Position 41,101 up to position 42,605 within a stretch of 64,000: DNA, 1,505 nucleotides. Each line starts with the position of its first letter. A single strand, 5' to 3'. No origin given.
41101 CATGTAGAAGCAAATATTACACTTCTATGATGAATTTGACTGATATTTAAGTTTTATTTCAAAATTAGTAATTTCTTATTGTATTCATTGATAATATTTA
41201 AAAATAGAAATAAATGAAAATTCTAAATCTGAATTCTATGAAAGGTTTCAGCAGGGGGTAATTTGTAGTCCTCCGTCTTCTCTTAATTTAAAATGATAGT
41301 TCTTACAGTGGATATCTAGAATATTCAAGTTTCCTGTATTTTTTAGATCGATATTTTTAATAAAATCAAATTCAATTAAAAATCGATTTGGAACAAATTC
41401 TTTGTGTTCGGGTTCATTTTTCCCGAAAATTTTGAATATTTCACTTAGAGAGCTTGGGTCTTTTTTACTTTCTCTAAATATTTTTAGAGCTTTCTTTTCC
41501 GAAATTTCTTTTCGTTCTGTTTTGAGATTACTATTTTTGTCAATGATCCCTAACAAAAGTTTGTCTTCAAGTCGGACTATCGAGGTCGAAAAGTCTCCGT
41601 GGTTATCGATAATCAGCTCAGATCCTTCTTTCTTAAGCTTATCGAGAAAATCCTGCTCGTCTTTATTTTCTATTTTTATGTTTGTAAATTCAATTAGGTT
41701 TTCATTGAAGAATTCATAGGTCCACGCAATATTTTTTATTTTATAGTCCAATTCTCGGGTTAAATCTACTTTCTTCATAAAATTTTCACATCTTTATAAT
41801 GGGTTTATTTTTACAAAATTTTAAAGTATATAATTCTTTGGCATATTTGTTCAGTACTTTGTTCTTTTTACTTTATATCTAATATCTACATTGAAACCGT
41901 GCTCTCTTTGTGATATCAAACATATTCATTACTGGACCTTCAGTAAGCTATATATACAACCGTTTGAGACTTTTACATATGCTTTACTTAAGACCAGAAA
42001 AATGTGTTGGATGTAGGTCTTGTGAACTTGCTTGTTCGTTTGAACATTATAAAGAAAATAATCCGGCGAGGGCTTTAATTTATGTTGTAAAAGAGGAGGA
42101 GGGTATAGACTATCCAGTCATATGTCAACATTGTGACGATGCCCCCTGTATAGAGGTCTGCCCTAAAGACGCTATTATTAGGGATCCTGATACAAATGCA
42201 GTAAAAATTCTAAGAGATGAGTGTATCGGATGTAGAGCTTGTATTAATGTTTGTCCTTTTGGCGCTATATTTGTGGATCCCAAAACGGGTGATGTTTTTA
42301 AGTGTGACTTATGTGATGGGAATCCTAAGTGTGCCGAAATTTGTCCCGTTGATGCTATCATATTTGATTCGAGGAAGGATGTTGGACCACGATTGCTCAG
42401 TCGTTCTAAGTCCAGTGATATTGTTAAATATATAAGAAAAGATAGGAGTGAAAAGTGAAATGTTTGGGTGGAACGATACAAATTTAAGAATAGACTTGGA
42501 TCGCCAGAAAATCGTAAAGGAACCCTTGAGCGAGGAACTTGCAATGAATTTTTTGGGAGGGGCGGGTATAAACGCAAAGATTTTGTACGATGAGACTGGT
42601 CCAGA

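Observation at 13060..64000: ~50-kb island that reads like an undescribed anaerobic catabolic pathway for 5-substituted (amino)pyrimidines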

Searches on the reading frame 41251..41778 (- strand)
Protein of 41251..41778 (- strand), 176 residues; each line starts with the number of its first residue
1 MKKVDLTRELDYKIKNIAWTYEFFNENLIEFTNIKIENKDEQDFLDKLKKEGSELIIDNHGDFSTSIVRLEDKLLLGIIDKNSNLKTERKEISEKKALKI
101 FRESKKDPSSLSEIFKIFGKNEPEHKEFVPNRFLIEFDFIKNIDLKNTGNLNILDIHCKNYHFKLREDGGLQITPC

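Call 4: search_protein_families(library=pfam, proteins=[window:41251-41778:-])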
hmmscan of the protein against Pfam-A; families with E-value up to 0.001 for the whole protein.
window:41251-41778:- (176 aa): 0 families

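Call 69: search_protein_families(library=pfam, proteins=[window:41251-41778:-], max_evalue=1)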
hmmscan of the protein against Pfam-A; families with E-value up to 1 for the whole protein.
window:41251-41778:- (176 aa): 1 family
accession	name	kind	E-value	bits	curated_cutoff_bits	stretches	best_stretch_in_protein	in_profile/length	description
PF12725.13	DUF3810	-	0.21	11.4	28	1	16-137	76-166/311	Protein of unknown function (DUF3810)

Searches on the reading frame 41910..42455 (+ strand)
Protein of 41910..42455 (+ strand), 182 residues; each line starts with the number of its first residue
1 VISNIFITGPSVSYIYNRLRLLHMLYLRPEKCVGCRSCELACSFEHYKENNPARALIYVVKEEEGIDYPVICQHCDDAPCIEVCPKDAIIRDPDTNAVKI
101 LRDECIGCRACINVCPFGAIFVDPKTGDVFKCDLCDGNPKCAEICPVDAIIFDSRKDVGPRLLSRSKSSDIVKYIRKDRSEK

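Call 5: search_protein_families(library=pfam, proteins=[window:41910-42455:+])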
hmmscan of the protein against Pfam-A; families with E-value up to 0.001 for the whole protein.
window:41910-42455:+ (182 aa): 13 families
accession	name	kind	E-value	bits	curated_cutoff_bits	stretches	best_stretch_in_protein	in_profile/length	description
PF13247.11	Fer4_11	-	1.6e-15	57.6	26.2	1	69-153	7-98/100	4Fe-4S dicluster domain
PF00037.32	Fer4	-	1.3e-14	53.7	21.1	2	99-120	2-23/24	4Fe-4S binding domain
PF12838.12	Fer4_7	-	2.7e-14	53.8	27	2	72-119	2-52/52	4Fe-4S dicluster domain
PF13187.11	Fer4_9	-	3.6e-14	53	27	3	31-89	1-52/52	4Fe-4S dicluster domain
PF12837.12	Fer4_6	-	3e-12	46.3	25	1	99-120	3-24/24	4Fe-4S binding domain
PF13237.11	Fer4_10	-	8.7e-12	45.2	25.5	1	69-116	6-53/53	4Fe-4S dicluster domain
PF14697.11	Fer4_21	-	1.8e-11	44.4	35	2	100-150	3-57/59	4Fe-4S dicluster domain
PF25160.1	LdpA_Fe-S-bd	-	1.7e-09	37.7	27.6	1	77-120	6-43/49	LdpA Fe-S cluster-binding domain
PF13484.11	Fer4_16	-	8.4e-09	36.5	30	0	104-122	1-19/66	4Fe-4S double cluster binding domain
PF12798.12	Fer4_3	-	7.6e-08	33.1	27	1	105-119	1-15/15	4Fe-4S binding domain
PF12797.12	Fer4_2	-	7.6e-08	32.3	24.5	2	98-117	3-22/22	4Fe-4S binding domain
PF12800.12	Fer4_4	-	1.1e-06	28.9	24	1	103-118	2-17/17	4Fe-4S binding domain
PF13183.11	Fer4_8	-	0.00017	22.5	27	0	103-119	3-19/68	4Fe-4S dicluster domain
